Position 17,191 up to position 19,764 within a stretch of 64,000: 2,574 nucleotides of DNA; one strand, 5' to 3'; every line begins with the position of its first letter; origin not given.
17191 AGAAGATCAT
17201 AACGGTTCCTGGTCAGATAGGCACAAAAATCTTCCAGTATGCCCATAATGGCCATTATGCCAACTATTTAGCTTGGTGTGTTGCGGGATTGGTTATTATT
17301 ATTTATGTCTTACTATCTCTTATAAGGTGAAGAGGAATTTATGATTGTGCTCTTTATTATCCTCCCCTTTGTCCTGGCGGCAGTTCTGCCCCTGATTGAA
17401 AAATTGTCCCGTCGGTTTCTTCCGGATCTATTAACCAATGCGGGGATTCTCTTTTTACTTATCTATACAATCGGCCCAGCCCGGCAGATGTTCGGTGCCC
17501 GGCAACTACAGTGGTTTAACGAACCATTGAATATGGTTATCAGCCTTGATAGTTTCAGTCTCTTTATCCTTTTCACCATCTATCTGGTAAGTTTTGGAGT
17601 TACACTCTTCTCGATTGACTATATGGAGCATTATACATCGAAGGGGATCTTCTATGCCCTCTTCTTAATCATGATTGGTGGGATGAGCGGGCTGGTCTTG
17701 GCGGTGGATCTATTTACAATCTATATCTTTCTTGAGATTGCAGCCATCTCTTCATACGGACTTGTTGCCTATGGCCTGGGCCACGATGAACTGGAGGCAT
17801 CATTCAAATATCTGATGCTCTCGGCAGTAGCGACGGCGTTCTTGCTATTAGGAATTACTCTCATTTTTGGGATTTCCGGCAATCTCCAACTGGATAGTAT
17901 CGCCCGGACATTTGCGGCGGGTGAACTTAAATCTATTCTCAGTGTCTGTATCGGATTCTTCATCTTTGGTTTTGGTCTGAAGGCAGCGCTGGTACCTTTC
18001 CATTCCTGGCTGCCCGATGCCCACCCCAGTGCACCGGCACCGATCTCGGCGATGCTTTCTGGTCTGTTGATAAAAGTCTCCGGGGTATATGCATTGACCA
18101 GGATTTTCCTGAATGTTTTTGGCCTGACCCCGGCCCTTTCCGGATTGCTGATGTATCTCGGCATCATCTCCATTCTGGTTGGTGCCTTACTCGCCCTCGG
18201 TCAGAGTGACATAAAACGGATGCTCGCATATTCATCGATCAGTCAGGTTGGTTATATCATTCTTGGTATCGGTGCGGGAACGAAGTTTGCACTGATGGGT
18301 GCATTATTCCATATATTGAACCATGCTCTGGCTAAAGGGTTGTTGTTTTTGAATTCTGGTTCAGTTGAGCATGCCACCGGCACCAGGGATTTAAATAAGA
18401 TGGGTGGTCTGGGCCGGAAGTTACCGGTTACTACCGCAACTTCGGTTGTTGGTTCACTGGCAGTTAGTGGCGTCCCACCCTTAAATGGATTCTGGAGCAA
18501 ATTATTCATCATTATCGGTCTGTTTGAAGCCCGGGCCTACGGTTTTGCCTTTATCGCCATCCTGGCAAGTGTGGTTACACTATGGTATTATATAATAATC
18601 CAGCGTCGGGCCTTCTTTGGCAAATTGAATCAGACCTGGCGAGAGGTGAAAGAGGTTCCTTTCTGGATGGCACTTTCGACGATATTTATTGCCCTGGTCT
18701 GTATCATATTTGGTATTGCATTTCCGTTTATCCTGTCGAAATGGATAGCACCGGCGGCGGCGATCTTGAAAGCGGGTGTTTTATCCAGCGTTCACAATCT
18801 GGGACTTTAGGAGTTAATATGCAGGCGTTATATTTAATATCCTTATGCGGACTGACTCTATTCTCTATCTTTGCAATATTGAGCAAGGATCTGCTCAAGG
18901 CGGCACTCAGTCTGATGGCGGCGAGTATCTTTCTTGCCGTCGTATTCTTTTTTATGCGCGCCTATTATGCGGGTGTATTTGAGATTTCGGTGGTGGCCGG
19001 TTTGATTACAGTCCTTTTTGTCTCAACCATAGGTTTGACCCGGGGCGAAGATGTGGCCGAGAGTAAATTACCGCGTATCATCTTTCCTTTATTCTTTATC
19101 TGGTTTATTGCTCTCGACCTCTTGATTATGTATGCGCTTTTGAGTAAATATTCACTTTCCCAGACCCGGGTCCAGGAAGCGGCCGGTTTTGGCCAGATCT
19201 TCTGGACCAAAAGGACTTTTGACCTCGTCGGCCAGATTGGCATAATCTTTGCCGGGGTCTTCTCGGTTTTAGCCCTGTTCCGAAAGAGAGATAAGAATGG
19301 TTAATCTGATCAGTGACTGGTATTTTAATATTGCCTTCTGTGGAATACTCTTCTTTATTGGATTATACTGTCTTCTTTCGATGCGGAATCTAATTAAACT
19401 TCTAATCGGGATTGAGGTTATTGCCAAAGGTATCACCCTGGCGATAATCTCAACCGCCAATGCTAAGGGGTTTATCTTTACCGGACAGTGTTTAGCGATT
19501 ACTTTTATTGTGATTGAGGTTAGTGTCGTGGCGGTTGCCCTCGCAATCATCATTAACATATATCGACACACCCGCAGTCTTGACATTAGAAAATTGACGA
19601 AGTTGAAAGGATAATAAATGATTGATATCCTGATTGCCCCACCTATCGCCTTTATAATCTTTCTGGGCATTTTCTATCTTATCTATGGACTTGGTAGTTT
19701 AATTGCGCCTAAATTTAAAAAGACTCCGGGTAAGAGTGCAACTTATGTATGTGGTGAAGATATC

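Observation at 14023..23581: Complete 11-gene group-4 (energy-converting, Mbh/Hyf-like) [NiFe]-hydrogenase cluster with three antiporter-type subunits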

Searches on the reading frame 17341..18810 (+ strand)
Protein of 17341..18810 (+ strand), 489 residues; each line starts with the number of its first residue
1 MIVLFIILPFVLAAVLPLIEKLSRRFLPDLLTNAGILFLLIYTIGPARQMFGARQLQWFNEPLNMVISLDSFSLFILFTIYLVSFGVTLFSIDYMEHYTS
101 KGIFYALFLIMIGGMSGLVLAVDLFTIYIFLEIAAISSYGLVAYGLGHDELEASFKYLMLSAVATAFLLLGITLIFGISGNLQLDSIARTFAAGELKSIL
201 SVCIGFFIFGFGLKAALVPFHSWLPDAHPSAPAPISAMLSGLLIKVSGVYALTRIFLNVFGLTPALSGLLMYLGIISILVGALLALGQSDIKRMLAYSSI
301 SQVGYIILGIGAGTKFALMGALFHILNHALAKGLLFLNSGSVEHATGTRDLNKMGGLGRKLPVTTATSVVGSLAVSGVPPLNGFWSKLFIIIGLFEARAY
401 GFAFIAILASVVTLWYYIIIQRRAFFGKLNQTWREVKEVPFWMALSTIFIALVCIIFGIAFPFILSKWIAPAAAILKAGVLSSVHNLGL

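Call 4: search_protein_families(library=pfam, proteins=[window:17341-18810:+], max_evalue=0.01)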
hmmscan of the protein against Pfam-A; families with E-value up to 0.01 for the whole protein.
window:17341-18810:+ (489 aa): 3 families
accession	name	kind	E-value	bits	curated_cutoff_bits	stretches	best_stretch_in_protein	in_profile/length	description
PF00361.26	Proton_antipo_M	-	1.8e-72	244.5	21.5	1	121-413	1-294/294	NADH:quinone oxidoreductase/Mrp antiporter, TM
PF00662.26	Proton_antipo_N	-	2.8e-05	24.4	24.5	1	63-104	9-50/51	NADH-Ubiquinone oxidoreductase (complex I), chain 5 N-terminus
PF10125.14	NADHdeh_related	-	0.00035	20.5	27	1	115-193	81-157/218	NADH dehydrogenase I, subunit N related protein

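Call 5: search_protein_families(library=ncbifam, proteins=[window:17341-18810:+], max_evalue=0.01)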
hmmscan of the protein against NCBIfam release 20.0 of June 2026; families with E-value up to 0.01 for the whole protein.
window:17341-18810:+ (489 aa): 76 families (the best 25 are shown)
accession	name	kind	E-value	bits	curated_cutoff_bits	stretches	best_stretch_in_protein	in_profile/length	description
NF006240.0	PRK08376.1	subfamily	4.4e-104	349.2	662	1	40-477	60-508/521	putative monovalent cation/H+ antiporter subunit D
NF006419.0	PRK08668.1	equivalog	3.3e-86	290.4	617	1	3-470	5-475/613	NADH dehydrogenase subunit M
NF005086.0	PRK06521.1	equivalog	1.5e-84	284.7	667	1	3-477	8-508/669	hydrogenase 4 subunit B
NF006241.0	PRK08377.1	equivalog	5.1e-83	279.7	645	1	3-459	6-461/494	NADH dehydrogenase subunit N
NF009306.0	PRK12663.1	equivalog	2.3e-79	267.5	542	1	2-474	6-479/498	Na+/H+ antiporter subunit D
NF005818.0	PRK07691.1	equivalog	1.4e-78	265.1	586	1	1-465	5-473/496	Na+/H+ antiporter subunit D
NF005097.0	PRK06525.1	equivalog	3.9e-76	256.7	430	1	3-456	6-470/480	hydrogenase 4 subunit D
TIGR01972.1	NDH_I_M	subfamily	6e-75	252.8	263.8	1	4-473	3-479/486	NADH-quinone oxidoreductase subunit M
TIGR01770.1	NDH_I_N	subfamily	7.8e-75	252.6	332.6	1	10-460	18-467/472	NADH-quinone oxidoreductase subunit NuoN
NF009287.0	PRK12647.1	equivalog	1.2e-72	245.7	937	1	2-473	3-479/773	putative monovalent cation/H+ antiporter subunit A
NF009288.0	PRK12648.1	equivalog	3.3e-70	237.3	1104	1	2-474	3-484/954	monovalent cation/H+ antiporter subunit A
NF006418.0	PRK08667.1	equivalog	6.6e-70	236.4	794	1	2-412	5-426/644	hydrogenase membrane subunit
NF009305.0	PRK12662.1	equivalog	2.2e-69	234.5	700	1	36-459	46-474/492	putative monovalent cation/H+ antiporter subunit D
TIGR00944.1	2a6301s04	subfamily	2.6e-69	234.7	692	1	1-452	2-458/463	multicomponent K+/H+ antiporter, MrpD/PhaD subunit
TIGR00940.1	2a6301s01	subfamily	1.7e-68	231.7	920.45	1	5-482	4-511/793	monovalent cation:proton antiporter subunit A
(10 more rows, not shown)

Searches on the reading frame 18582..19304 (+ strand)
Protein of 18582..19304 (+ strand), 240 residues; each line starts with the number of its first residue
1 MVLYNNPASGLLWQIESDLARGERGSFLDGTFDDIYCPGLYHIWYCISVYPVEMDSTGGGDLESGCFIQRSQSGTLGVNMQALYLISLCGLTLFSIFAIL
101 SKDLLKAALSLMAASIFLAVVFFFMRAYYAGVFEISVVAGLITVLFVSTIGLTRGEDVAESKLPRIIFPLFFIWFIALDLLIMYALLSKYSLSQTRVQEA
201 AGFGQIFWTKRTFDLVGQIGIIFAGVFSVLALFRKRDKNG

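Call 4: search_protein_families(library=pfam, proteins=[window:18582-19304:+], max_evalue=0.01)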
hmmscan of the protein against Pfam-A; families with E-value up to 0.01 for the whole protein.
window:18582-19304:+ (240 aa): 2 families
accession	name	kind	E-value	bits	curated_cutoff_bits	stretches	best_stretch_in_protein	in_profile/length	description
PF00499.25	Oxidored_q3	-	8e-09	35.8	33.2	1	95-210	2-124/146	NADH-ubiquinone/plastoquinone oxidoreductase chain 6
PF13244.11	MbhD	-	3.6e-05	24.3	27.2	1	91-153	3-65/67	MBH, subunit D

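Call 5: search_protein_families(library=ncbifam, proteins=[window:18582-19304:+], max_evalue=0.01)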
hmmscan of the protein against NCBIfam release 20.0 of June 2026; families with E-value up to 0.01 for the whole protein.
window:18582-19304:+ (240 aa): 8 families
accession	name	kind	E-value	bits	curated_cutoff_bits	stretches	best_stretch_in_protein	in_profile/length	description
NF009159.0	PRK12504.1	equivalog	1.3e-07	31.7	141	1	91-234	14-150/178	DUF4040 domain-containing protein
NF006242.0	PRK08378.1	subfamily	2.1e-07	31.4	98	1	85-153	9-77/85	hypothetical protein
NF005025.0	PRK06433.1-5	equivalog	2.8e-07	30.8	95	1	75-156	6-88/96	NADH dehydrogenase subunit J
NF005167.0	PRK06638.2-2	equivalog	1.3e-06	28.2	137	1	81-195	5-119/176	NADH-quinone oxidoreductase subunit J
NF009161.0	PRK12507.1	equivalog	8.8e-06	25.1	272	1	85-184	14-110/336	putative monovalent cation/H+ antiporter subunit B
NF005162.0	PRK06638.1-1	equivalog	1.7e-05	24.8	157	1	95-151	16-72/184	NADH-quinone oxidoreductase subunit J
NF005023.0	PRK06433.1-2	equivalog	6e-05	23.4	92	1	90-158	13-81/82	NADH dehydrogenase subunit J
NF005166.0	PRK06638.2-1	equivalog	0.0079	16.2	284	1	82-186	7-108/174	NADH-quinone oxidoreductase subunit J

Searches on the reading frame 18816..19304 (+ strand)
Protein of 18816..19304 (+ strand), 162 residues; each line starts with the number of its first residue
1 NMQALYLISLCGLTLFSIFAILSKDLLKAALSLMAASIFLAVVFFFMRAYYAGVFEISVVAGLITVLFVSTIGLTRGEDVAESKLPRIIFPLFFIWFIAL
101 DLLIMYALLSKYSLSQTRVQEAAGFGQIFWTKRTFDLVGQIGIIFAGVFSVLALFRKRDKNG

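Call 19: search_solved_structures(query=window:18816-19304:+, max_evalue=0.01, show_alignments=2)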
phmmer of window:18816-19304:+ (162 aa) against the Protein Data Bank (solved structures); distinct sequences matched with E-value up to 0.01: 5.
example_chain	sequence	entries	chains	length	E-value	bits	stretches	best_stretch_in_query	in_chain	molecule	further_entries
6cfw_D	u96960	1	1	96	5.9e-06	30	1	6-75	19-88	MBH subunit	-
6u8y_D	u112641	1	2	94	7.6e-05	26.4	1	11-83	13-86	DUF4040 domain-containing protein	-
7p64_J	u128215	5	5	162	0.0011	22.7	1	9-84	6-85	NADH-quinone oxidoreductase subunit J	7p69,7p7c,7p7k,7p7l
7p61_J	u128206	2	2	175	0.0016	22.1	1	9-84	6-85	NADH-quinone oxidoreductase subunit J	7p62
3rko_J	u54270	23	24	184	0.0017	22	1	9-84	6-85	NADH-QUINONE OXIDOREDUCTASE SUBUNIT J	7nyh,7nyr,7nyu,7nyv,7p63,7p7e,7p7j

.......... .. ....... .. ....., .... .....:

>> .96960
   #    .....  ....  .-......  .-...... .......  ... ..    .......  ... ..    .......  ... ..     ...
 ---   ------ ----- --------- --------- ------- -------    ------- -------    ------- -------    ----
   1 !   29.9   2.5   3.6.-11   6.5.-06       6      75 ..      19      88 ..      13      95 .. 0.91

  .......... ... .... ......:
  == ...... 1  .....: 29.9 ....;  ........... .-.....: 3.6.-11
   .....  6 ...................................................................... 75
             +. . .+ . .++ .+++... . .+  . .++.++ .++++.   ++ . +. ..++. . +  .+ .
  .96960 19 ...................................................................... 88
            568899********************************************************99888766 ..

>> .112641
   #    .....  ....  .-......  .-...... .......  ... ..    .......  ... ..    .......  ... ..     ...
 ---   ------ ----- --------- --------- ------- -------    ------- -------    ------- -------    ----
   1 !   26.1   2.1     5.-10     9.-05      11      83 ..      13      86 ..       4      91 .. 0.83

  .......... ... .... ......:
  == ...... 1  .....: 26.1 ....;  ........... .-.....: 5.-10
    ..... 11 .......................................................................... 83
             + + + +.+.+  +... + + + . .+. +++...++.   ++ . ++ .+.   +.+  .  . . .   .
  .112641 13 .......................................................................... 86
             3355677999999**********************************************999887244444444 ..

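Call 39: search_solved_structures(query=A2, max_evalue=1, show_alignments=3)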
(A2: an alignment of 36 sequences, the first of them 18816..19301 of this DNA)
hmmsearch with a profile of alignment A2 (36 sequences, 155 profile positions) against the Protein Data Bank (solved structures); distinct sequences matched with E-value up to 1: 7.
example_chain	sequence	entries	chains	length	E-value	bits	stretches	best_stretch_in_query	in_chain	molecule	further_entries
6cfw_D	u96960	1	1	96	7e-10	42.4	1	2-71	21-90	MBH subunit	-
6u8y_D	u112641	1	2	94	1e-09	41.9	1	4-83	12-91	DUF4040 domain-containing protein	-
7p61_J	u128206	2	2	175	2.6e-07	34.1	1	3-95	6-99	NADH-quinone oxidoreductase subunit J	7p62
7p64_J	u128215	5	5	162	5.2e-07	33.1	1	3-97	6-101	NADH-quinone oxidoreductase subunit J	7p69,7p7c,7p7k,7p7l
3rko_J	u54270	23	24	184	8.7e-07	32.4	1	3-96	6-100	NADH-QUINONE OXIDOREDUCTASE SUBUNIT J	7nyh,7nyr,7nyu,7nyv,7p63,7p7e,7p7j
4he8_J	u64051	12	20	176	2.4e-05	27.7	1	6-69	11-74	NADH-quinone oxidoreductase subunit 10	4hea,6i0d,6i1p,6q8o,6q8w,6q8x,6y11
8e9g_J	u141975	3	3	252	0.05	16.9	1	11-76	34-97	NADH-quinone oxidoreductase subunit J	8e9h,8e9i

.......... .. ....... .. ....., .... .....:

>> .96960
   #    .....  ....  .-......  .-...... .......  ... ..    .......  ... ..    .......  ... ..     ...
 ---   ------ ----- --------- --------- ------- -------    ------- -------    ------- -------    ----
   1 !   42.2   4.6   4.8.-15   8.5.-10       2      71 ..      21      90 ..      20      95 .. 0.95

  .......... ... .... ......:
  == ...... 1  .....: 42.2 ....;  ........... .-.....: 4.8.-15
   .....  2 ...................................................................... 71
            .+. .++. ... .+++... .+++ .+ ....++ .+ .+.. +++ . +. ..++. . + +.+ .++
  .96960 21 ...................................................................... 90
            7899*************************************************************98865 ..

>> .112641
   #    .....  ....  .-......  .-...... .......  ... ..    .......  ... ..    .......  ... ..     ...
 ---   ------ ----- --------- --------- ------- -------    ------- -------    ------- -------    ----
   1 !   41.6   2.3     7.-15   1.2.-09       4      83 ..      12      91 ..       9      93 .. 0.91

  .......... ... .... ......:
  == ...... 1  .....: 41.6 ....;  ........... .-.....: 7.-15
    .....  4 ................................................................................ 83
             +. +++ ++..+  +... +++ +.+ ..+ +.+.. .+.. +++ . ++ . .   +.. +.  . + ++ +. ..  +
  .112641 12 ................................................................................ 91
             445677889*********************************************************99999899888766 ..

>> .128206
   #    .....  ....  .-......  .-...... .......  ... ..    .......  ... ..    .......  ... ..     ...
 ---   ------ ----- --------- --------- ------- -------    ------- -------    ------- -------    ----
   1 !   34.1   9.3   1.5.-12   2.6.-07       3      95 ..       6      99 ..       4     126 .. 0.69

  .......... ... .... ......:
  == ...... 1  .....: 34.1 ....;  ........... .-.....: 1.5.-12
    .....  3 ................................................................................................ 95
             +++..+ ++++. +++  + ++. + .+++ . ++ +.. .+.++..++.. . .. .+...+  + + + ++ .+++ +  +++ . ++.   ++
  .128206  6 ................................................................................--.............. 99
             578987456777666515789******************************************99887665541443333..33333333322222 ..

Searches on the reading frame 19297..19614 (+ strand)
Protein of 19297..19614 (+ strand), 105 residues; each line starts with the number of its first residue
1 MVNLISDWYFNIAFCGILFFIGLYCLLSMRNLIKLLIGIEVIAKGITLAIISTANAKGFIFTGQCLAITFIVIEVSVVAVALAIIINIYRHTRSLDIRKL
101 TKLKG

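Call 4: search_protein_families(library=pfam, proteins=[window:19297-19614:+], max_evalue=0.01)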
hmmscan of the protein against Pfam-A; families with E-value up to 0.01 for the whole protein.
window:19297-19614:+ (105 aa): 1 family
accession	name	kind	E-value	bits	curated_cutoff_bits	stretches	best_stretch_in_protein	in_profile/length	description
PF00420.29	Oxidored_q2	-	5.2e-20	71.4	26.1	1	14-105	5-95/95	NADH-ubiquinone/plastoquinone oxidoreductase chain 4L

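Call 5: search_protein_families(library=ncbifam, proteins=[window:19297-19614:+], max_evalue=0.01)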
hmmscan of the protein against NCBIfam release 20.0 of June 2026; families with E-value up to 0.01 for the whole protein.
window:19297-19614:+ (105 aa): 20 families
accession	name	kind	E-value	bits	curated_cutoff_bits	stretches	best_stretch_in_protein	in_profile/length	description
NF004320.0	PRK05715.1-2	equivalog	2.7e-16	59.4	57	1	13-104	8-98/99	NADH-quinone oxidoreductase subunit NuoK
NF006250.0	PRK08388.1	equivalog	6.2e-15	55.7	137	2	63-105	77-119/119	putative monovalent cation/H+ antiporter subunit C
NF004322.0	PRK05715.1-4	equivalog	5.2e-13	48.9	128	1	12-104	10-103/104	NADH-quinone oxidoreductase subunit NuoK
NF004319.0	PRK05715.1-1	equivalog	7.6e-12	45.3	101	1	12-105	8-100/100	NADH-quinone oxidoreductase subunit NuoK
NF040614.1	F420_dehyd_FpoK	exception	5.2e-11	42.9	145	1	10-103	4-96/98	F420H2 dehydrogenase subunit FpoK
NF005621.0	PRK07375.1-6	equivalog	1.4e-10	41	126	2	2-58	2-57/120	putative monovalent cation/H+ antiporter subunit C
NF005618.0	PRK07375.1-3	equivalog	1.9e-09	37.7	107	2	15-60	12-57/119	putative monovalent cation/H+ antiporter subunit C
NF004321.0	PRK05715.1-3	equivalog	8.6e-07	29.2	91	1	13-105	9-101/101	NADH-quinone oxidoreductase subunit NuoK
NF004323.0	PRK05715.1-5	equivalog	1.2e-06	28.8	89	1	12-105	9-102/102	NADH-quinone oxidoreductase subunit NuoK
NF008556.0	PRK11492.1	equivalog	1.2e-06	28.5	136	1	13-105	129-216/216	hydrogenase 4 membrane subunit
NF009303.0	PRK12660.1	subfamily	1.6e-06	28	132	1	15-100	9-107/114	putative monovalent cation/H+ antiporter subunit C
NF005623.0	PRK07375.2-2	equivalog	4e-06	27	81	1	17-90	8-92/93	putative monovalent cation/H+ antiporter subunit C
NF005624.0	PRK07375.2-3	equivalog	8.3e-06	25.9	95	1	9-54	5-50/105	cation:proton antiporter subunit C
NF009304.0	PRK12661.1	equivalog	1.4e-05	25.1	152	1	16-54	11-48/140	putative monovalent cation/H+ antiporter subunit C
NF005929.0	PRK07946.1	equivalog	3.7e-05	23.5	157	1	12-58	8-53/204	Na(+)/H(+) antiporter subunit C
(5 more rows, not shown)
